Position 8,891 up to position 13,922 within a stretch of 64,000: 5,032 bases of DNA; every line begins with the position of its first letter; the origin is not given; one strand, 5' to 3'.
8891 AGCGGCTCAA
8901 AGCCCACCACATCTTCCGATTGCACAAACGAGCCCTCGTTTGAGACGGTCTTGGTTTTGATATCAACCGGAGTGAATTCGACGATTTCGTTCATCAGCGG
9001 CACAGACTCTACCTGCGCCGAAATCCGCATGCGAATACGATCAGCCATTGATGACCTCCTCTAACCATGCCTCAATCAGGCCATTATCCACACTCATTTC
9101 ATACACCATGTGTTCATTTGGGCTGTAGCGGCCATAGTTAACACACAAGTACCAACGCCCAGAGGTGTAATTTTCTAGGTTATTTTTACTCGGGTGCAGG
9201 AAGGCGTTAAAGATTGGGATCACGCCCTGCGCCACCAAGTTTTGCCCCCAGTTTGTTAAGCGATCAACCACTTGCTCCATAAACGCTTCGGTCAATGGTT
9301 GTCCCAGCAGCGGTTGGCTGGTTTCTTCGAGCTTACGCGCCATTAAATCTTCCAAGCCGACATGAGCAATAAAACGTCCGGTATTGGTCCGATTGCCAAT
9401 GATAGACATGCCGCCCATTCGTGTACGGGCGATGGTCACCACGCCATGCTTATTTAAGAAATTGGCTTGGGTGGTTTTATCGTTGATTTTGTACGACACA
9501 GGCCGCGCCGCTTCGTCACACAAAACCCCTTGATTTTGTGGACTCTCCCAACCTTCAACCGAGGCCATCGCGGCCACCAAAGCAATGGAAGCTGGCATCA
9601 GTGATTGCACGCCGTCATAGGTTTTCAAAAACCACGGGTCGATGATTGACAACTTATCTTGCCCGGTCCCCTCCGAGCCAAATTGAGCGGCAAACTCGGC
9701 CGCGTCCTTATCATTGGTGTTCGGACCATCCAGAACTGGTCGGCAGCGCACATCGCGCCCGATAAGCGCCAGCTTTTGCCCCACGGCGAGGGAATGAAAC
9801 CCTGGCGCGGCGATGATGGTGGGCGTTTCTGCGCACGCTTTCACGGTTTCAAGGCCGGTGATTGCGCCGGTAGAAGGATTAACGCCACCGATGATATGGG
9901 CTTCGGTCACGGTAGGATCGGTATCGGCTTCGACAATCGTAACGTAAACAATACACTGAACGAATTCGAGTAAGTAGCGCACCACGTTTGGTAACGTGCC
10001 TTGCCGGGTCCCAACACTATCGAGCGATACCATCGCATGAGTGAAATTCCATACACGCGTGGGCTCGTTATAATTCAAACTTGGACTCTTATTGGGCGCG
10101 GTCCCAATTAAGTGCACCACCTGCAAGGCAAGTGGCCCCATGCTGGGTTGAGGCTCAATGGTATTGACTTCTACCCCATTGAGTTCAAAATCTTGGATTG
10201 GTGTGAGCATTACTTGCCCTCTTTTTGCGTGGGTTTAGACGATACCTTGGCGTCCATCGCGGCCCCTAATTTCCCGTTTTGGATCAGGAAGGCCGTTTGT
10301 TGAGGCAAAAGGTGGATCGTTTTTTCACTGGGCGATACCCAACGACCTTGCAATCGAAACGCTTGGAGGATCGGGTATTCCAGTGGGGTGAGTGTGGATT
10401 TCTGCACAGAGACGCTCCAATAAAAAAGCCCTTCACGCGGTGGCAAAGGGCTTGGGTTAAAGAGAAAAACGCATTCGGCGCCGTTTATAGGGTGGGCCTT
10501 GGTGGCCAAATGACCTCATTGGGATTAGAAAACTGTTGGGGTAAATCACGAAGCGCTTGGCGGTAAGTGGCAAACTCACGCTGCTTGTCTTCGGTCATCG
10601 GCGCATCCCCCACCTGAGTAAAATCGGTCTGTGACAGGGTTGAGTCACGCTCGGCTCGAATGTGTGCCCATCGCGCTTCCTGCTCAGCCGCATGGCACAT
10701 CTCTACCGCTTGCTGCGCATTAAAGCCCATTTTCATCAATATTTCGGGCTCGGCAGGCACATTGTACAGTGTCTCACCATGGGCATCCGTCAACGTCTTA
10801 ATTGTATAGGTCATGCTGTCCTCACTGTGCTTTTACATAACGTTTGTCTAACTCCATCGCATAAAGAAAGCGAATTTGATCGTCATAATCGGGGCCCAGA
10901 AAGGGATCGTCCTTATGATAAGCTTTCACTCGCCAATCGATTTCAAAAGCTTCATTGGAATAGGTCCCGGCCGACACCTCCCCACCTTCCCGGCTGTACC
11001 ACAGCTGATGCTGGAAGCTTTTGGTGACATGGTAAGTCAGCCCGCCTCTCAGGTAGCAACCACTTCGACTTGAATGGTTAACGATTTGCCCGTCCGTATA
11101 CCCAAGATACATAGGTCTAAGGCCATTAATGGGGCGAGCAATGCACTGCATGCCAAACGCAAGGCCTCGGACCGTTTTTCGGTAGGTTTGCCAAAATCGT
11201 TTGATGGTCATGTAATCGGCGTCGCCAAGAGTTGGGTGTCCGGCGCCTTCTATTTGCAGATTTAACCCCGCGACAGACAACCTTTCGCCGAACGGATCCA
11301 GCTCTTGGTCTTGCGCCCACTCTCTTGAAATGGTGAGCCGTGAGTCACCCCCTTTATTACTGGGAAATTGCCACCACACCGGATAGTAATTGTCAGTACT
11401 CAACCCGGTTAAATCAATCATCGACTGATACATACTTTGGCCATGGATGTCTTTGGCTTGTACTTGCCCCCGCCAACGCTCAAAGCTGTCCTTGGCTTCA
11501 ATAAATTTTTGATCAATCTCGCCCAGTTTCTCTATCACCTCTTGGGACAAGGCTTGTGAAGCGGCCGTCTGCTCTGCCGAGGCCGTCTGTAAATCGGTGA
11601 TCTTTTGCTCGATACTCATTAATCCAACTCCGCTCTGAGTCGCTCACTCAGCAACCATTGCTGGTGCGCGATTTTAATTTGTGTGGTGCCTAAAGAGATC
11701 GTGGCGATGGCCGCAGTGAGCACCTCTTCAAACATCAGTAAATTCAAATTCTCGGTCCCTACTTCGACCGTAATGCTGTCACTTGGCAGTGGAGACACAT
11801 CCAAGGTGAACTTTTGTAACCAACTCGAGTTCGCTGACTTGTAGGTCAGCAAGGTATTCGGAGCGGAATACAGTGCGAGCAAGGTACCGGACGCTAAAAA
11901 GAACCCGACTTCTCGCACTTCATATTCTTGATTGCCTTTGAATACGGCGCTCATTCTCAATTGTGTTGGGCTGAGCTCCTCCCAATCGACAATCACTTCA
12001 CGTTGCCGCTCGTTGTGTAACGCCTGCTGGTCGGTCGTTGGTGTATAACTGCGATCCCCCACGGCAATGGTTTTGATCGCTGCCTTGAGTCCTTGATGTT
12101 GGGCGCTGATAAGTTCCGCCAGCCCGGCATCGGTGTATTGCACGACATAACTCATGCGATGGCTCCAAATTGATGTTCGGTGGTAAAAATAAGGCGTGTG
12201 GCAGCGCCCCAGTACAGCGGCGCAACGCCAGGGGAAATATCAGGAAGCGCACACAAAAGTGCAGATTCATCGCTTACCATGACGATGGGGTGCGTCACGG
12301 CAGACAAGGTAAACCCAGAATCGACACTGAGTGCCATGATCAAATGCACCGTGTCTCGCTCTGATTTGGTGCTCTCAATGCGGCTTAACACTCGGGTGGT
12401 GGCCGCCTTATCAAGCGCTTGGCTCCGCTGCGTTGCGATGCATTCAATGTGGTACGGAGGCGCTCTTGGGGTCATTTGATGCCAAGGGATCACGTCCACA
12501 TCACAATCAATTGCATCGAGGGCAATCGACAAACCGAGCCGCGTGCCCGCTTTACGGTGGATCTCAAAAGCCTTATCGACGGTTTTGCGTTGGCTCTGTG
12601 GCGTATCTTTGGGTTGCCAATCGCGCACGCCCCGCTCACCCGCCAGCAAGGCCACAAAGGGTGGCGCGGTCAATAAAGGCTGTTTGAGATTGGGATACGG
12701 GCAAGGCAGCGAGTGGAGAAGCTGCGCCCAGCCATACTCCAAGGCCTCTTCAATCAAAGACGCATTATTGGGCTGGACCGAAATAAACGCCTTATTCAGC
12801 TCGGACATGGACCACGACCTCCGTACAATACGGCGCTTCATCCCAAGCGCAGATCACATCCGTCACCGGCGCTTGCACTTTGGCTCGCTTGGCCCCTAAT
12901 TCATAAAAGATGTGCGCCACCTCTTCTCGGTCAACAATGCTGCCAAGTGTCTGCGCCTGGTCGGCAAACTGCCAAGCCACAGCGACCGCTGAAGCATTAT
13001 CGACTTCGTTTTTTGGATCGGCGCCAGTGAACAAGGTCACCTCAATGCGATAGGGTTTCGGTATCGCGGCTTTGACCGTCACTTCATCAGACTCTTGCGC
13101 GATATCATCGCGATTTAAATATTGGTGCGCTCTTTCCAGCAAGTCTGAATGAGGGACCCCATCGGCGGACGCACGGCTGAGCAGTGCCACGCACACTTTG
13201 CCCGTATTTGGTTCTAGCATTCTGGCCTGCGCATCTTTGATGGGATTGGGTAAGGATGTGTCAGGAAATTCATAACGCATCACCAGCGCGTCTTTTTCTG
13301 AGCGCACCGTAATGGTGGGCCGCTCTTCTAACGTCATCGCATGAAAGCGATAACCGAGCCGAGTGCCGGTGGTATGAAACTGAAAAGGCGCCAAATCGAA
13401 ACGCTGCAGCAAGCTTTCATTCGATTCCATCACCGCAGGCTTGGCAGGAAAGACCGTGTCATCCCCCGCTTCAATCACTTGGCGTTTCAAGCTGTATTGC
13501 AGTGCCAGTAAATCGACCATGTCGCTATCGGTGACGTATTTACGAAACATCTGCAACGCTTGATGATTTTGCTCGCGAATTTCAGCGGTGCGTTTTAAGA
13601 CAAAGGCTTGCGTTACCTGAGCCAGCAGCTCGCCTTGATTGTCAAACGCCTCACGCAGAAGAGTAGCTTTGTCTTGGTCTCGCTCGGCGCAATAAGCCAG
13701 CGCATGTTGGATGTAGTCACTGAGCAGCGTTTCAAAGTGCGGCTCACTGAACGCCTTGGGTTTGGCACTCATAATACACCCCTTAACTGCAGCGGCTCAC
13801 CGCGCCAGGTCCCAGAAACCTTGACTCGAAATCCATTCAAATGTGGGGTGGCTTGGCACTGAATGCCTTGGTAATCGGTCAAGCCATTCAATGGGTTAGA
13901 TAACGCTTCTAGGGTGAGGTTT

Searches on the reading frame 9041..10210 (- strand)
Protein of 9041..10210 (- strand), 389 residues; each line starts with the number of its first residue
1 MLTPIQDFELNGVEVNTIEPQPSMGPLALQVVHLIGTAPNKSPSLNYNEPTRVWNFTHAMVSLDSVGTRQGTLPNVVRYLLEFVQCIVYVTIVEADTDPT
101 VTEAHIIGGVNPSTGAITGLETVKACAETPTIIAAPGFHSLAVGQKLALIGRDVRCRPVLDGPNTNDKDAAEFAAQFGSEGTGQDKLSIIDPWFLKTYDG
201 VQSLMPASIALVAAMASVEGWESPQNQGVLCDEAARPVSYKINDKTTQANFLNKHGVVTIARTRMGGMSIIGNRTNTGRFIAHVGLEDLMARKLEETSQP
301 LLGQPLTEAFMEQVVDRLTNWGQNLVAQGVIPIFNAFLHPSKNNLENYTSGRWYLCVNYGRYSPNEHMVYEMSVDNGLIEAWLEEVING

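Call 59: search_protein_families(library=phrogs, proteins=[window:9041-10210:-], max_evalue=0.00001)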
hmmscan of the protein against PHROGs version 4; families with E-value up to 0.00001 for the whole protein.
window:9041-10210:- (389 aa): 3 families
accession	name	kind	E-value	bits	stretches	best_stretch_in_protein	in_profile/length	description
phrog_23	-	tail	7e-59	200.9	1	6-386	21-474/496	tail sheath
phrog_13288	-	unknown function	2.9e-16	60.7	1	220-379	33-200/208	-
phrog_16736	-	unknown function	3.1e-06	28.2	1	293-387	7-97/101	-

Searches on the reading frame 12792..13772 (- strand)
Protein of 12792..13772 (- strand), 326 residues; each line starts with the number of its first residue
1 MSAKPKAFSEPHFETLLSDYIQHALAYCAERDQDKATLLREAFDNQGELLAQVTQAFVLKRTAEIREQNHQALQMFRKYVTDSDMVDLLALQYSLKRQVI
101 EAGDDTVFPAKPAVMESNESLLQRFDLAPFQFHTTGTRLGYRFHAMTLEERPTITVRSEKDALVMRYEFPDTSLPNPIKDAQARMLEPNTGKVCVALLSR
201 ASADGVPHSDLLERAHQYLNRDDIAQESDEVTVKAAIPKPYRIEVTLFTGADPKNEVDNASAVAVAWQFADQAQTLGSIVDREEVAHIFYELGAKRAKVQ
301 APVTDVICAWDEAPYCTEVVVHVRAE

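Call 59: search_protein_families(library=phrogs, proteins=[window:12792-13772:-], max_evalue=0.00001)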
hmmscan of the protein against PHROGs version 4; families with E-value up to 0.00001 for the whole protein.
window:12792-13772:- (326 aa): 2 families
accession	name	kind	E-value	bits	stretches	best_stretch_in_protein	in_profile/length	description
phrog_4226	-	tail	2.2e-29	103.4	2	167-321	70-221/228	baseplate protein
phrog_6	-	tail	1.5e-26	94.1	1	4-323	63-405/548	baseplate wedge subunit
